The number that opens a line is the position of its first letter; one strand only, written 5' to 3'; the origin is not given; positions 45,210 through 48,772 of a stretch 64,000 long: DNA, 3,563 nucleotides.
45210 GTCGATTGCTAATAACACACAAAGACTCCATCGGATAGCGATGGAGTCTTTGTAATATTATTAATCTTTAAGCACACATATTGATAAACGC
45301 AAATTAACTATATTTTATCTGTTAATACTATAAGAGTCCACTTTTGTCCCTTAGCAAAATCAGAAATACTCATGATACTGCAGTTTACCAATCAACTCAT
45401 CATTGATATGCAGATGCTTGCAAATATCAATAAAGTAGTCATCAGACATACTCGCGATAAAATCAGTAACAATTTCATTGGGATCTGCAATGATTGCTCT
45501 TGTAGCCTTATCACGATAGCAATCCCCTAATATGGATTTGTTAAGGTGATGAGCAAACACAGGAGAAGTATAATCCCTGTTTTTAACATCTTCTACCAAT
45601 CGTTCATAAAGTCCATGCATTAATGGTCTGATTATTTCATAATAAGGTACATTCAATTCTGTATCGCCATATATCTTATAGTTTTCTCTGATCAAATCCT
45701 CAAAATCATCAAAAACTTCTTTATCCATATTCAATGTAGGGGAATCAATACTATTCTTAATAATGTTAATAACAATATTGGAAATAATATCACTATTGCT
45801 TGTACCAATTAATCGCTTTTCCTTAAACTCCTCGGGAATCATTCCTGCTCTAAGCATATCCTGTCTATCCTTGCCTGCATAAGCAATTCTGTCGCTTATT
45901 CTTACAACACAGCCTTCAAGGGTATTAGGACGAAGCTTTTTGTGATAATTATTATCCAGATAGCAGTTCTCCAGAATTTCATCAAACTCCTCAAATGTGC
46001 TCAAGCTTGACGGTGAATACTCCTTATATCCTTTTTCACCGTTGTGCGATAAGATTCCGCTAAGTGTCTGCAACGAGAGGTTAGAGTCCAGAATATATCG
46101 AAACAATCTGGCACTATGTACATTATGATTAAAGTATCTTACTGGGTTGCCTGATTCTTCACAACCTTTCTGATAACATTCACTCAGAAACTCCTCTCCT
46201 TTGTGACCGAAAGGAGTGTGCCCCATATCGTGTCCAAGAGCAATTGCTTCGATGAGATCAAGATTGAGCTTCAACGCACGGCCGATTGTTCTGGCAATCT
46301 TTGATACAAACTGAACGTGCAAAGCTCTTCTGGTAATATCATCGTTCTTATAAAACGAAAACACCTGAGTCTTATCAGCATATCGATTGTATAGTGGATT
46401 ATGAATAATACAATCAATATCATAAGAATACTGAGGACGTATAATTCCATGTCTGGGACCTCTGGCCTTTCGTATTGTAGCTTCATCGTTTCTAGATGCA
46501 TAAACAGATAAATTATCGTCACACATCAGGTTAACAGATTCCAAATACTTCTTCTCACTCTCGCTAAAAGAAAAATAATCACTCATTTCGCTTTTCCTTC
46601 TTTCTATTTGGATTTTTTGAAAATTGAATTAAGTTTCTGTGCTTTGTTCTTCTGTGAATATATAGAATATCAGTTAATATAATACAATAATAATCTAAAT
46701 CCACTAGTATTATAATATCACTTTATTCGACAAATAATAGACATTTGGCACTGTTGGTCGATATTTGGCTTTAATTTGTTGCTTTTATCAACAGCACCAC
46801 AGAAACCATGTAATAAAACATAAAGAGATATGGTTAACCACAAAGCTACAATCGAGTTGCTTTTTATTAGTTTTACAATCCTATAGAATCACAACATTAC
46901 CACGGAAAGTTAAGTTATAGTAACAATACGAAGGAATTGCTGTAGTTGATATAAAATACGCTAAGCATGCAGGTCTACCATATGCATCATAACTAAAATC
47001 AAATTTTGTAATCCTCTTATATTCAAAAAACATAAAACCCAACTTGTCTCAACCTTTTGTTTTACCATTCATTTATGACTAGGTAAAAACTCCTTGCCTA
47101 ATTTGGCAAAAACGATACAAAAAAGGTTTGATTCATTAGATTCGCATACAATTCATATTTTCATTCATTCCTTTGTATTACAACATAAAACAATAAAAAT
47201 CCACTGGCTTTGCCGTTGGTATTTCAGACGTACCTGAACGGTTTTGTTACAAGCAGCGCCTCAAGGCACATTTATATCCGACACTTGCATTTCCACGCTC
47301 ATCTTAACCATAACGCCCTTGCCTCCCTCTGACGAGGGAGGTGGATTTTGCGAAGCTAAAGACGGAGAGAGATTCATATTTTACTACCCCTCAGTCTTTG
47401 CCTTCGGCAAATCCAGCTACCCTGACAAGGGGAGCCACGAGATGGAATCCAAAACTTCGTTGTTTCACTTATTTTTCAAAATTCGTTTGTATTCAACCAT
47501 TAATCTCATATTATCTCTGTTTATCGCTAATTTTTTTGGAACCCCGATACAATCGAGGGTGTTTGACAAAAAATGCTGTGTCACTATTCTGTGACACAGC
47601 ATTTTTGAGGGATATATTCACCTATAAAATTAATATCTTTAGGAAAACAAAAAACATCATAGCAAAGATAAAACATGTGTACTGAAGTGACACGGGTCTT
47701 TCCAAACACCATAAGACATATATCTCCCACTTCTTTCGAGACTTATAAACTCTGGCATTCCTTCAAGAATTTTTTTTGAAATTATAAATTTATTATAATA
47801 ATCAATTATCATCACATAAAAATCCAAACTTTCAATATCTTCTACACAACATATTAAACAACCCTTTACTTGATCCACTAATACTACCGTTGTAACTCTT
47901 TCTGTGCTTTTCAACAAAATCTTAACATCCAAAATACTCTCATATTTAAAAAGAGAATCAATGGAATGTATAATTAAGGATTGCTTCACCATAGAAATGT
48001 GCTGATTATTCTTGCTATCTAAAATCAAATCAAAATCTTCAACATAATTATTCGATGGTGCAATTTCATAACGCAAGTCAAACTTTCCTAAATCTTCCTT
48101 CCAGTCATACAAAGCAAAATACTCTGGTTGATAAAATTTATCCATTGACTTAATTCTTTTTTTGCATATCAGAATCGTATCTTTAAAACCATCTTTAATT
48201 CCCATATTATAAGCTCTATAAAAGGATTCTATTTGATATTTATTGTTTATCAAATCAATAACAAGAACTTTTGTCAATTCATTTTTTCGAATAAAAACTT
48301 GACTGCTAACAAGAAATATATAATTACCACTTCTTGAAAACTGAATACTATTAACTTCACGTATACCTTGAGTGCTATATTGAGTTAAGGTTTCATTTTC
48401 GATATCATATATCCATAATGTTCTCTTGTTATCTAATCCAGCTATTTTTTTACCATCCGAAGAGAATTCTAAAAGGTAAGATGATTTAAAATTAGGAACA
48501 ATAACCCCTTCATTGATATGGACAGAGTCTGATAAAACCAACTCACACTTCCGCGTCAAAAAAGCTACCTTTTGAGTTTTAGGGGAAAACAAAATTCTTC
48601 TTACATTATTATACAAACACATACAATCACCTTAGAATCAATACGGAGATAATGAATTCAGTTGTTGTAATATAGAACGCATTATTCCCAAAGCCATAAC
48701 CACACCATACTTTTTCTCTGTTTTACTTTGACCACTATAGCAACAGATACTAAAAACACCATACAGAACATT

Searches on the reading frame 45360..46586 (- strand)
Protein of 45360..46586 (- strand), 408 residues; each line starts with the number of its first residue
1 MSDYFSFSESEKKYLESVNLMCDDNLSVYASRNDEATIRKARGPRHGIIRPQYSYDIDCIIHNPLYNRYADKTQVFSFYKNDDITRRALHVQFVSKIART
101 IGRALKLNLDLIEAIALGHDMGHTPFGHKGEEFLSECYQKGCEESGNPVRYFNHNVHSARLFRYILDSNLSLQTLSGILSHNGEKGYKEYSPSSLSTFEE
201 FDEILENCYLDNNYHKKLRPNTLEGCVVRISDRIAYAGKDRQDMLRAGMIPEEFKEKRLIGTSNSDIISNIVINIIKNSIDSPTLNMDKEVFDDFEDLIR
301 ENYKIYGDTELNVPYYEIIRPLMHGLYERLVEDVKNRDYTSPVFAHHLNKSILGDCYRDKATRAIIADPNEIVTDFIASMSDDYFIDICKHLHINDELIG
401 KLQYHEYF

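Call 4: search_protein_families(library=pfam, proteins=[window:45360-46586:-])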
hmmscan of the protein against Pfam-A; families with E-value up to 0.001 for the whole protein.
window:45360-46586:- (408 aa): 1 family
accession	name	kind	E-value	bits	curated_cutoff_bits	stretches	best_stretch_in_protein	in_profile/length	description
PF01966.28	HD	-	7.2e-11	42.8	22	1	90-236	4-115/116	HD domain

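Call 23: search_protein_families(library=padloc, proteins=[window:45360-46586:-], max_evalue=0.01)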
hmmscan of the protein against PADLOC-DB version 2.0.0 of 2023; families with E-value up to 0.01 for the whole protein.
window:45360-46586:- (408 aa): 2 families
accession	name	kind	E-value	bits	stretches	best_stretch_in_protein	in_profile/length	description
PDLC02374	dGTPase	-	1.6e-35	121.2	1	32-393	26-371/395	-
PDLC01254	Cas3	-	0.01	14.1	0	90-198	12-102/164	CAS-I; effector_G3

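Call 73: search_protein_families(library=ncbifam, proteins=[window:45360-46586:-], max_evalue=0.001)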
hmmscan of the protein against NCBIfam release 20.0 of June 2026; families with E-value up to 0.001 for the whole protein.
window:45360-46586:- (408 aa): 11 families
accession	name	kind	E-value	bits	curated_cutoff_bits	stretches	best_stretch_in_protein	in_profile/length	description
NF002327.0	PRK01286.1-2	equivalog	3.6e-53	180.9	393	2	23-197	13-180/345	deoxyguanosinetriphosphate triphosphohydrolase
NF002329.0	PRK01286.1-4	equivalog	3.9e-42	144.7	494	2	29-184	18-166/342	deoxyguanosinetriphosphate triphosphohydrolase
NF002326.0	PRK01286.1-1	equivalog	3.8e-36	125.2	390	1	23-251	6-214/379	deoxyguanosinetriphosphate triphosphohydrolase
NF002328.0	PRK01286.1-3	equivalog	6.9e-31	107.6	467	1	45-251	33-233/404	deoxyguanosinetriphosphate triphosphohydrolase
TIGR01353.1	dGTP_triPase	subfamily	5.2e-30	105.2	152.35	1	50-271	2-243/389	dGTP triphosphohydrolase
NF002330.0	PRK01286.1-5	equivalog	8.7e-22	77.8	511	1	49-185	24-159/384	deoxyguanosinetriphosphate triphosphohydrolase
NF041026.1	antiphage_dGTPase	exception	3.7e-21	75.8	400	1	44-140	10-117/425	anti-phage deoxyguanosine triphosphatase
NF002829.0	PRK03007.1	equivalog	2.4e-20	72.9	385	1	34-139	14-119/425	deoxyguanosinetriphosphate triphosphohydrolase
NF003701.1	PRK05318.1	subfamily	1.5e-16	60.3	383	1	45-141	12-122/426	anti-phage deoxyguanosine triphosphatase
NF002205.0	PRK01096.1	equivalog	1.6e-14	53.8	439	1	44-141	19-132/444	deoxyguanosinetriphosphate triphosphohydrolase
NF003429.0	PRK04926.1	equivalog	6.1e-07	28.6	405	1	53-149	32-146/500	dGTPase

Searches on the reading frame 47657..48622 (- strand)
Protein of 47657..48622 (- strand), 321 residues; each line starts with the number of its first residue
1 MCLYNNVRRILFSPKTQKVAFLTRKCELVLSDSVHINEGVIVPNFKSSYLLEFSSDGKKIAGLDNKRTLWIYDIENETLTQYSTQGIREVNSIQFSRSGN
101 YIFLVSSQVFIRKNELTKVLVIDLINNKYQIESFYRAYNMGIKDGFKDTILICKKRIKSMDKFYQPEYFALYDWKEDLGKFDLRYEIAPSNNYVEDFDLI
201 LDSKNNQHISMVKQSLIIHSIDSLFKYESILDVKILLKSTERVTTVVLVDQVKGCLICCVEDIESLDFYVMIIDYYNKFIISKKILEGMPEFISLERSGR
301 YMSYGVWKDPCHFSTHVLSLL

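Call 4: search_protein_families(library=pfam, proteins=[window:47657-48622:-])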
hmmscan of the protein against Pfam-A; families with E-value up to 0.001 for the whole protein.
window:47657-48622:- (321 aa): 1 family
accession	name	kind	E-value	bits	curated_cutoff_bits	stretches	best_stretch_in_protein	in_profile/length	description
PF25174.1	Beta-prop_THOC3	-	7.6e-05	22.3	305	1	48-111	91-153/272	THOC3 beta-propeller domain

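Call 23: search_protein_families(library=padloc, proteins=[window:47657-48622:-], max_evalue=0.01)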
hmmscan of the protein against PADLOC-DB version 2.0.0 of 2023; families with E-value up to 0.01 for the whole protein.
window:47657-48622:- (321 aa): 0 families

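Call 73: search_protein_families(library=ncbifam, proteins=[window:47657-48622:-], max_evalue=0.001)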
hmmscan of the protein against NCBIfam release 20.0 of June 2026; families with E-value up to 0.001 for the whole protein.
window:47657-48622:- (321 aa): 0 families

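Call 84: search_protein_families(library=phrogs, proteins=[window:47657-48622:-], max_evalue=0.001)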
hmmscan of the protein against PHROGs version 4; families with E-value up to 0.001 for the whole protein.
window:47657-48622:- (321 aa): 0 families
